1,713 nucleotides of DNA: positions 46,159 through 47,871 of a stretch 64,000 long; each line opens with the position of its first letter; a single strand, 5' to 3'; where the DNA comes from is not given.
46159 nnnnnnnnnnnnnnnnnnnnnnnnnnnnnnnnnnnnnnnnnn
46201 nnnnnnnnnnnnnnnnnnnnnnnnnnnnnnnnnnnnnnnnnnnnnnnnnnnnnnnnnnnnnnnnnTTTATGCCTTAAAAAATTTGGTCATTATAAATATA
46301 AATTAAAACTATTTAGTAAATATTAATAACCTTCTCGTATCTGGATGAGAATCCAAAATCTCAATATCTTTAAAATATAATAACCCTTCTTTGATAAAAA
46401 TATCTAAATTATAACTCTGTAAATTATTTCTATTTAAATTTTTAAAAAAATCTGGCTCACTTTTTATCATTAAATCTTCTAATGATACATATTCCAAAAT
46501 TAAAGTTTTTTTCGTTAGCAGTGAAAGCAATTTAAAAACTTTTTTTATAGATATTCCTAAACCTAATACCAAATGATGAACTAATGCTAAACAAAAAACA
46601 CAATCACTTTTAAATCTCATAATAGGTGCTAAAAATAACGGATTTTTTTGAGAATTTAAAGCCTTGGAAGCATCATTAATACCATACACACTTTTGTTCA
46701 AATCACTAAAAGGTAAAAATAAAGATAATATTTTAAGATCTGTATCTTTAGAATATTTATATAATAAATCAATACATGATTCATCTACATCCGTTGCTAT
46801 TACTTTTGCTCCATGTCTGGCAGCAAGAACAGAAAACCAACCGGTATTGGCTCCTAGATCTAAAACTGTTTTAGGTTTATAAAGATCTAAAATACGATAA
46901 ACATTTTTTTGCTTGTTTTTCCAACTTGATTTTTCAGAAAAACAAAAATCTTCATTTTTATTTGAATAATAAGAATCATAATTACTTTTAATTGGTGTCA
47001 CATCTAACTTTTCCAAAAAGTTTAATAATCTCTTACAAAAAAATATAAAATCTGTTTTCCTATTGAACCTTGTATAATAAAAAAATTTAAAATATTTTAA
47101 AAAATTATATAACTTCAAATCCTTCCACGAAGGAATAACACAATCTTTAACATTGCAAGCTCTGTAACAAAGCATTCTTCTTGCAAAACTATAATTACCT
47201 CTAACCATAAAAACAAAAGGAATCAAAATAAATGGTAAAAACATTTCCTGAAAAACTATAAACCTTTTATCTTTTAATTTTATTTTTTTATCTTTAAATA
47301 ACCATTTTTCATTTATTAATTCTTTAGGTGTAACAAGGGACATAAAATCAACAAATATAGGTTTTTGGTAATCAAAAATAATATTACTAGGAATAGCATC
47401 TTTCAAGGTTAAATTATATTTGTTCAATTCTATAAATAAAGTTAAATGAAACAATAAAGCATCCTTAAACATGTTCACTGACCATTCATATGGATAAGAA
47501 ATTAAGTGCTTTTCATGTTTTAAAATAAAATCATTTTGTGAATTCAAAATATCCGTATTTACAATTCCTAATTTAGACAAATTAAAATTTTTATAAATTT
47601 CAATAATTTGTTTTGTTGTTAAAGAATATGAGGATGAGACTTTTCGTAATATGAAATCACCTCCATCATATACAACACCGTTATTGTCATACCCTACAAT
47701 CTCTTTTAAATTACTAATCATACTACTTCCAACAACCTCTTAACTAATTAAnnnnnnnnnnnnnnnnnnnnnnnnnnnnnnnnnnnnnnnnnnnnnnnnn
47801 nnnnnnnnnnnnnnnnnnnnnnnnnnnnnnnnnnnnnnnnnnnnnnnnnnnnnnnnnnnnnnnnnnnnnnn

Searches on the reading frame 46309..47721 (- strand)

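Call 56: search_protein_families(library=pfam, proteins=[window:46309-47721:-], max_evalue=1)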
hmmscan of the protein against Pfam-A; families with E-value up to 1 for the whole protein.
window:46309-47721:- (470 aa): 11 families
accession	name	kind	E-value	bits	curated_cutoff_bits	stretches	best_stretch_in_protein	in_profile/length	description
PF13489.12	Methyltransf_23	-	3.8e-05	23.9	27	1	274-384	13-94/164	Methyltransferase domain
PF01728.25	FtsJ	-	0.00042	20.7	24.1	1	274-315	15-56/181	FtsJ-like methyltransferase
PF13649.12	Methyltransf_25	-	0.0013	19.8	27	1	286-328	1-45/97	Methyltransferase domain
PF03848.20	TehB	-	0.0032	17.4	20.4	1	255-332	4-80/193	Tellurite resistance protein TehB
PF08241.18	Methyltransf_11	-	0.015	16.4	21.2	1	287-328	1-42/95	Methyltransferase domain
PF10294.15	Methyltransf_16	-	0.067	13.4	21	1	281-319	45-84/174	Lysine methyltransferase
PF08242.18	Methyltransf_12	-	0.072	14.3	30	1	287-386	1-79/98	Methyltransferase domain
PF00668.25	Condensation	-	0.084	12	30.6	1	350-386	106-142/456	Condensation domain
PF06325.19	PrmA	-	0.11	12.4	22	1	282-318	161-198/296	Ribosomal protein L11 methyltransferase (PrmA)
PF15569.11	Imm40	-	0.13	13.2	25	0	238-268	38-68/90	Immunity protein 40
PF01234.23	NNMT_PNMT_TEMT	-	0.13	11.8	25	1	249-325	23-100/261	NNMT/PNMT/TEMT family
